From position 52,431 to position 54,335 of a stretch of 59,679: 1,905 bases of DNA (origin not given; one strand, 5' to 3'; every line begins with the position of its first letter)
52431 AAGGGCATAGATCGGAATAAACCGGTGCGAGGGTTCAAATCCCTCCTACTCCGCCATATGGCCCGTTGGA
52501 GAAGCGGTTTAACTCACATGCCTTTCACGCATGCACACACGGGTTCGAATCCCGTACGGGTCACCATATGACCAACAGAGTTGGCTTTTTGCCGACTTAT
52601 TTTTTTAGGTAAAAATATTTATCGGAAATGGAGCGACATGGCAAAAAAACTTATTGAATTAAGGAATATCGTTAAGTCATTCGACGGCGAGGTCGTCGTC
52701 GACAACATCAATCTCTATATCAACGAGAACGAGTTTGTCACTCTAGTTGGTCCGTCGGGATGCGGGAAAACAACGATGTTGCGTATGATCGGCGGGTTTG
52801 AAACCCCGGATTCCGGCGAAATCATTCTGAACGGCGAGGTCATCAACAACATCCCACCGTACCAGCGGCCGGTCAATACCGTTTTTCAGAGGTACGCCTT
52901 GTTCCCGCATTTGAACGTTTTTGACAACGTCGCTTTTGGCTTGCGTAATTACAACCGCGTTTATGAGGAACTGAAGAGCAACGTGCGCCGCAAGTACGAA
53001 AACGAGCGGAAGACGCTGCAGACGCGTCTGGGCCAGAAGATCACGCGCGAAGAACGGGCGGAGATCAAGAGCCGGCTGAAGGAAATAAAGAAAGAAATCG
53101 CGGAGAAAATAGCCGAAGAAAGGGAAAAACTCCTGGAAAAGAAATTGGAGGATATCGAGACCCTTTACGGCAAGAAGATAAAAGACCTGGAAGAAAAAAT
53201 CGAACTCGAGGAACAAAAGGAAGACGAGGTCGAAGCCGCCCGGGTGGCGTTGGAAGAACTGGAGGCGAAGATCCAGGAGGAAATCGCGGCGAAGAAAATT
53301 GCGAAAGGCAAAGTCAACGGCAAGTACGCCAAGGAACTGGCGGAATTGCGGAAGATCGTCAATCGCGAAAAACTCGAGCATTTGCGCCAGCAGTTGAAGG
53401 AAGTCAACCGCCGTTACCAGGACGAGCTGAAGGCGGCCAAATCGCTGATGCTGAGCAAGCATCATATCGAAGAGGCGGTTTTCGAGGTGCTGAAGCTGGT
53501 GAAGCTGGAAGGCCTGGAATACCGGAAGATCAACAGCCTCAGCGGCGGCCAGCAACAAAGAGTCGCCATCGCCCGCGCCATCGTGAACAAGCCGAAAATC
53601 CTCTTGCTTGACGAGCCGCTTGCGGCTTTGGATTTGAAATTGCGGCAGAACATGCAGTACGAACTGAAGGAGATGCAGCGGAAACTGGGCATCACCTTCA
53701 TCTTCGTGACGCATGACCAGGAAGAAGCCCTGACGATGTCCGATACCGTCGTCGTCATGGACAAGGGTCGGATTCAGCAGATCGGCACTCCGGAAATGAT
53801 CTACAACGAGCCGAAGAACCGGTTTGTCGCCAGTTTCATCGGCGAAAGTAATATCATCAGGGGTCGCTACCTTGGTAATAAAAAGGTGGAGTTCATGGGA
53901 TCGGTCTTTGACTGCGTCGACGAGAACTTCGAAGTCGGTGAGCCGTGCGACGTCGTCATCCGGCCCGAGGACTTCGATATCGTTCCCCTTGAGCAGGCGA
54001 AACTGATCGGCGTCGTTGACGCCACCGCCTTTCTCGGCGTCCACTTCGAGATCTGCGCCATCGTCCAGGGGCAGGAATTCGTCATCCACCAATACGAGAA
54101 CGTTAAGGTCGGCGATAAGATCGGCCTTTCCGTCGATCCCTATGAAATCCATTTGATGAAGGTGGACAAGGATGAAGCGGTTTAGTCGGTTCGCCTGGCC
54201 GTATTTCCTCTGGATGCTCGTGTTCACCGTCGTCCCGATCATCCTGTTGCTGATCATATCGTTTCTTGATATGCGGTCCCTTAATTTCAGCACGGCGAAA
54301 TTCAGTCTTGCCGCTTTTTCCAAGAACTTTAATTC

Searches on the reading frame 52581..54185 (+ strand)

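Call 36: search_protein_families(library=pfam, proteins=[window:52581-54185:+], max_evalue=0.00001)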
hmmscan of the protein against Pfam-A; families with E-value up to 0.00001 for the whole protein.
window:52581-54185:+ (534 aa): 3 families
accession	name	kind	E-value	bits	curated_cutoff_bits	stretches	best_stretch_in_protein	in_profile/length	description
PF00005.33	ABC_tran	-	4.5e-36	124.9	25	1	41-348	2-137/137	ABC transporter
PF13304.12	AAA_21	-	5.5e-07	30.4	27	0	174-380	88-300/304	AAA domain, putative AbiEii toxin, Type IV TA system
PF08402.16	TOBE_2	-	1.5e-06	28.6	21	1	458-525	1-75/76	TOBE domain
